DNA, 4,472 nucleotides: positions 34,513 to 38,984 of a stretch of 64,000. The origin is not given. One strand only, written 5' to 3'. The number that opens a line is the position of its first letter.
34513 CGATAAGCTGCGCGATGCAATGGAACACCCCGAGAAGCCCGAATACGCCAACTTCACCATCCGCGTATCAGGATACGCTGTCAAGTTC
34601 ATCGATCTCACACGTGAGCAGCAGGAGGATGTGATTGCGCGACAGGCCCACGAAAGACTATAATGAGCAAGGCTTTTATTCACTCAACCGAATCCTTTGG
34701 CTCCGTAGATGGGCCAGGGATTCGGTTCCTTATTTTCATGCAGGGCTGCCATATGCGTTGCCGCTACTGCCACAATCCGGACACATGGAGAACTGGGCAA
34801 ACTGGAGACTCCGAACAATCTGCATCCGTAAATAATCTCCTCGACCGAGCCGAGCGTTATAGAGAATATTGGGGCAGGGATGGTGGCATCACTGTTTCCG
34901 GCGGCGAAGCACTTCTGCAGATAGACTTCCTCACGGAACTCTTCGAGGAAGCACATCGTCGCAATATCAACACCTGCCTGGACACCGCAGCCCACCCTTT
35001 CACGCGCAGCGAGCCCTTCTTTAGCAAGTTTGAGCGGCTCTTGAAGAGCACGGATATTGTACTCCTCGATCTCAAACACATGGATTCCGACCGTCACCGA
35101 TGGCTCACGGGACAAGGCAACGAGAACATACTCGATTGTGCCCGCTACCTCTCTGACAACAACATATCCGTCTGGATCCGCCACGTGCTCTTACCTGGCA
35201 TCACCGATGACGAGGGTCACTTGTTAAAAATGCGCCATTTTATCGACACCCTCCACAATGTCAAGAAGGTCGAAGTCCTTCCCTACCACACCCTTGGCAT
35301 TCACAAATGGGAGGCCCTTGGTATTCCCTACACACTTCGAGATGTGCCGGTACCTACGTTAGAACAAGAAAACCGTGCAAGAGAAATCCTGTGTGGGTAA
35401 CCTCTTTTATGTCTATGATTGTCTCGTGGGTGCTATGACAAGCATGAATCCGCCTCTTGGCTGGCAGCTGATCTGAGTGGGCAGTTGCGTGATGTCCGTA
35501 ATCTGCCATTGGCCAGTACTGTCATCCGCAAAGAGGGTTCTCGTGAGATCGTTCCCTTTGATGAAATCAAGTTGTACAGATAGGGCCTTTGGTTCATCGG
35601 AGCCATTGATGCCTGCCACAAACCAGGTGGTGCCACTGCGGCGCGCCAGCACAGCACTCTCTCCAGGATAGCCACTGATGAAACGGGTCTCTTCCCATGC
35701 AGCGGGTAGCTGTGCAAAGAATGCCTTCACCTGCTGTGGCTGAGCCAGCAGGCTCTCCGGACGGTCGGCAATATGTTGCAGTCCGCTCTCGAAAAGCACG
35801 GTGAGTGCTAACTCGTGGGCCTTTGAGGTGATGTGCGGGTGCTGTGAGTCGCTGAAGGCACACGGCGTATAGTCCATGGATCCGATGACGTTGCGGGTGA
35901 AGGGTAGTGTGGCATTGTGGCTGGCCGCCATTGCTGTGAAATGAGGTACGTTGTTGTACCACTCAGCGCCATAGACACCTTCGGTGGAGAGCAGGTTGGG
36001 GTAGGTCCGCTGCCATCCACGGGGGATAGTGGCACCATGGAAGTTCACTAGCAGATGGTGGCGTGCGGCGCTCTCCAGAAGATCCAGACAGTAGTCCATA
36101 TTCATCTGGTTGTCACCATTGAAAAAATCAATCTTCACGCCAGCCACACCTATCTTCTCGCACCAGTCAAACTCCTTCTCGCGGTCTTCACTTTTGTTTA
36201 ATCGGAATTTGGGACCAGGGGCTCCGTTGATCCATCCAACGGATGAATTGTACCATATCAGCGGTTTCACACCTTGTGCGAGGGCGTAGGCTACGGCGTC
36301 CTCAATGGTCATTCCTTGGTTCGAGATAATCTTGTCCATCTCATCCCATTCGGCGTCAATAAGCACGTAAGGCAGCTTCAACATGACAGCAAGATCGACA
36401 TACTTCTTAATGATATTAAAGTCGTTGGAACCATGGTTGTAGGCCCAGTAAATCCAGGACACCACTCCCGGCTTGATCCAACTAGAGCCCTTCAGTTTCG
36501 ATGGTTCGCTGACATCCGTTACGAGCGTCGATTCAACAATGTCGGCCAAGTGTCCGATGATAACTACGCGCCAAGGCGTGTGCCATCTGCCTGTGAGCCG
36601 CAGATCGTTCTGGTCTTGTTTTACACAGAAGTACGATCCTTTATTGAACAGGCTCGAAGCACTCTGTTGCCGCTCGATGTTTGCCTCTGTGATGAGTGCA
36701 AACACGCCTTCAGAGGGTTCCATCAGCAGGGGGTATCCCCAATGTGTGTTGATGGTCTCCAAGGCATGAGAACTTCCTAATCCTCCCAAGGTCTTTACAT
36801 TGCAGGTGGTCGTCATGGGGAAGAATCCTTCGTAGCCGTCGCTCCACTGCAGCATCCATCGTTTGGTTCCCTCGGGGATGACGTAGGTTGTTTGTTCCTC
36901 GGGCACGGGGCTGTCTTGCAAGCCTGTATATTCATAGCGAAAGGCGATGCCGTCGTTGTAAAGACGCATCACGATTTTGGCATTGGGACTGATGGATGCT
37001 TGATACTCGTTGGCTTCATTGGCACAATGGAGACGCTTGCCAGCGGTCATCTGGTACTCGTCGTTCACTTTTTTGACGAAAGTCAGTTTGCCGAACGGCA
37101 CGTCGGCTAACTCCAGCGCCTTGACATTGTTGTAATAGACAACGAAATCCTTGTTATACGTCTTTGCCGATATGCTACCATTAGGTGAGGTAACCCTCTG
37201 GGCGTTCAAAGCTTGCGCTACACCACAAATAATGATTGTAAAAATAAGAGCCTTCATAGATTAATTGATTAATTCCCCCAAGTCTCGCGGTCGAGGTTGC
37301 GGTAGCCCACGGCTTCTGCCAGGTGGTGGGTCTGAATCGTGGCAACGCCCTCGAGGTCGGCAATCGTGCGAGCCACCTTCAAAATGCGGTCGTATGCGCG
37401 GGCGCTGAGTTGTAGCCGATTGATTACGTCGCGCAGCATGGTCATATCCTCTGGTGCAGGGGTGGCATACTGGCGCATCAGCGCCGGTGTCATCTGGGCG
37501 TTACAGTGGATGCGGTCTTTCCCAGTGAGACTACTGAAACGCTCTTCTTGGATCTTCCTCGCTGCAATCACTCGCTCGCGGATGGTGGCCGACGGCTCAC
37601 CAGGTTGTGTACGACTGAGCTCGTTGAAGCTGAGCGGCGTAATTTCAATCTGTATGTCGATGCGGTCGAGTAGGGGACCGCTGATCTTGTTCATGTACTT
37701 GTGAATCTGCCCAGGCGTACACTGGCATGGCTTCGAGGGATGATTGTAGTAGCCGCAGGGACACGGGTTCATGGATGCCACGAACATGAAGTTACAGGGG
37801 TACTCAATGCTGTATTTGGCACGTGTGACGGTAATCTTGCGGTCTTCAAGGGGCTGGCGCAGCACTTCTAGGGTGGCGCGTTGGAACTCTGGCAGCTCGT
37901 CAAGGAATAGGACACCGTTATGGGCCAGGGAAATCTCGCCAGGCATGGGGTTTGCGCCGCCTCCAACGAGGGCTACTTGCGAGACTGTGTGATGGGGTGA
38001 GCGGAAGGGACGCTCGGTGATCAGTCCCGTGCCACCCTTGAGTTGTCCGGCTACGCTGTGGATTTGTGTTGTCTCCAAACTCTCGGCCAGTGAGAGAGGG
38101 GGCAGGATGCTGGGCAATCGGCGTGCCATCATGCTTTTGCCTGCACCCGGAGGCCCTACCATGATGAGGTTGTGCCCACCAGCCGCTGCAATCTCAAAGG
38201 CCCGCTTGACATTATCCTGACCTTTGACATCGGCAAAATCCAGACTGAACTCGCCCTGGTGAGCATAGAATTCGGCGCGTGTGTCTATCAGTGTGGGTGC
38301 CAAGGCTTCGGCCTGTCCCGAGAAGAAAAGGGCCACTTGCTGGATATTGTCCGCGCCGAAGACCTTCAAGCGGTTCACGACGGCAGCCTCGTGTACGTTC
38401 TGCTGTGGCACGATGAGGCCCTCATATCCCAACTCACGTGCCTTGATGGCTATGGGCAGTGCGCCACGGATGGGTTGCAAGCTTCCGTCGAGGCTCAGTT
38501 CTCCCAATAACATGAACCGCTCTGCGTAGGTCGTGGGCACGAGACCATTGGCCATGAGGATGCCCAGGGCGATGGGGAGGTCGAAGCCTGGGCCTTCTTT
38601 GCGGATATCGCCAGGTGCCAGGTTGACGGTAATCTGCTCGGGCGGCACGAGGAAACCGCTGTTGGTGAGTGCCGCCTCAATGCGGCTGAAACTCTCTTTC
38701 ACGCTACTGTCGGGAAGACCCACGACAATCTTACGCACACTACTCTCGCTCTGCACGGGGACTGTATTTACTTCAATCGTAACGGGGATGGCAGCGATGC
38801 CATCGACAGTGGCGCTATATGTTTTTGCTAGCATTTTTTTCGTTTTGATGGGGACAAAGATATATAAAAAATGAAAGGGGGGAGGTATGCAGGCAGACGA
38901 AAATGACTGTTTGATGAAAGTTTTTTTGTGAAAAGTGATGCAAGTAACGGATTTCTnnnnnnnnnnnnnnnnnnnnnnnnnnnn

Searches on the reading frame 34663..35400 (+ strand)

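Call 54: search_protein_families(library=pfam, proteins=[window:34663-35400:+], max_evalue=0.0001)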
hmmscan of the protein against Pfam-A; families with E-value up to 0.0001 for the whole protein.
window:34663-35400:+ (245 aa): 2 families
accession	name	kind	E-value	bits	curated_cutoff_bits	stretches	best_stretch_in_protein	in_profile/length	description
PF04055.27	Radical_SAM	-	1.7e-25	90.6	29.5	1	24-187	2-162/166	Radical SAM superfamily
PF13353.11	Fer4_12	-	7.5e-18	65.6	22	1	15-155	1-133/137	4Fe-4S single cluster domain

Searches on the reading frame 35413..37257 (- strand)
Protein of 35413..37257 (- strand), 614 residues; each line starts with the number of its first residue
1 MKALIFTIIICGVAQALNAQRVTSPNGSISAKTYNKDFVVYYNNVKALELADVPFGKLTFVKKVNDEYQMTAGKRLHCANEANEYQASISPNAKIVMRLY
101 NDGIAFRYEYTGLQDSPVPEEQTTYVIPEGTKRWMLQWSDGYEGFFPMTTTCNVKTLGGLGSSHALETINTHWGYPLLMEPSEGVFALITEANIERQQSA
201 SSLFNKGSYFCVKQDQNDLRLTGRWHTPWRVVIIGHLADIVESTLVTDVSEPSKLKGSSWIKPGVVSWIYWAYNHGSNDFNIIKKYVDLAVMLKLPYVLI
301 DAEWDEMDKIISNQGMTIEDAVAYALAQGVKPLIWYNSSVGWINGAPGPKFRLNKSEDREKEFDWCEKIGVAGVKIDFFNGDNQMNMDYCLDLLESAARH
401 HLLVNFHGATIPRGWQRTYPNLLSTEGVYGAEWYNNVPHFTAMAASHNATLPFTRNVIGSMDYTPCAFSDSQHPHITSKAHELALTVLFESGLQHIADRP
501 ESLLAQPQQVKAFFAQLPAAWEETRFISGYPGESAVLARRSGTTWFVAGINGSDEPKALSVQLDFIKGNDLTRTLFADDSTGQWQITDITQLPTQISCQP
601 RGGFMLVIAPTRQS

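Call 54: search_protein_families(library=pfam, proteins=[window:35413-37257:-], max_evalue=0.0001)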
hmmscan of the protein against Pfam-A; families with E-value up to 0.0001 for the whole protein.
window:35413-37257:- (614 aa): 3 families
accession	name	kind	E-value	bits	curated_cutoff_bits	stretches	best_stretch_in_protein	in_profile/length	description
PF10566.15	Glyco_hydro_97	-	4.4e-71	239.9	32.5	1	259-518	3-275/275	Glycoside hydrolase 97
PF14508.12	GH97_N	-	9.2e-36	123.9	25.3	1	22-252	1-229/229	Glycosyl-hydrolase 97 N-terminal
PF14509.12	GH97_C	-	6.6e-17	62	25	1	521-608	2-96/97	Glycosyl-hydrolase 97 C-terminal, oligomerisation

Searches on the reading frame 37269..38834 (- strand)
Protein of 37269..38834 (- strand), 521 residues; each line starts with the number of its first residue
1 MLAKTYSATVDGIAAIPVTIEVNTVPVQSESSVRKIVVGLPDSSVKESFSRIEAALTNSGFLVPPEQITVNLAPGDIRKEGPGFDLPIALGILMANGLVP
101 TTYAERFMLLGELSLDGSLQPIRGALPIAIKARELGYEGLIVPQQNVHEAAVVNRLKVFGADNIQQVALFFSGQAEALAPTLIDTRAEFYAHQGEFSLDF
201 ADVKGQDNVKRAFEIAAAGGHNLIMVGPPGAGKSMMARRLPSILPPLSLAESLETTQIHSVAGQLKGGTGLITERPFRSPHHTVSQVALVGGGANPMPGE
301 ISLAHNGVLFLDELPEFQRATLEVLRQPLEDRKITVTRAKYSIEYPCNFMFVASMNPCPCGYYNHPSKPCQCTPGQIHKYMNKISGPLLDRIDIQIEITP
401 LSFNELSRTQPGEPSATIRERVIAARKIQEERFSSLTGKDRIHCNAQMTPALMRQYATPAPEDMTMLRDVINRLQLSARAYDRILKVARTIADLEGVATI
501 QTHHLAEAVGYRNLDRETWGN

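Call 54: search_protein_families(library=pfam, proteins=[window:37269-38834:-], max_evalue=0.0001)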
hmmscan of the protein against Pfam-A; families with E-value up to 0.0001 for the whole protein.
window:37269-38834:- (521 aa): 5 families
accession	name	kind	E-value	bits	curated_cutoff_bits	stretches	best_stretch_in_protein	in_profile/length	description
PF01078.27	Mg_chelatase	-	1.9e-97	325.1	20.3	1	199-404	1-205/207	Magnesium chelatase, subunit ChlI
PF13541.12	ChlI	-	4.6e-40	136.7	27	1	36-146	13-121/121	Subunit ChlI of Mg-chelatase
PF13335.12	Mg_chelatase_C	-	1.1e-32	112.9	26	1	412-512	1-94/94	Magnesium chelatase, subunit ChlI C-terminal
PF07728.20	AAA_5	-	5.5e-11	43.1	22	1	222-359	1-125/139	AAA domain (dynein-related subfamily)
PF00493.29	MCM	-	7.2e-06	25.7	23.3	0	216-367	53-182/224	MCM P-loop domain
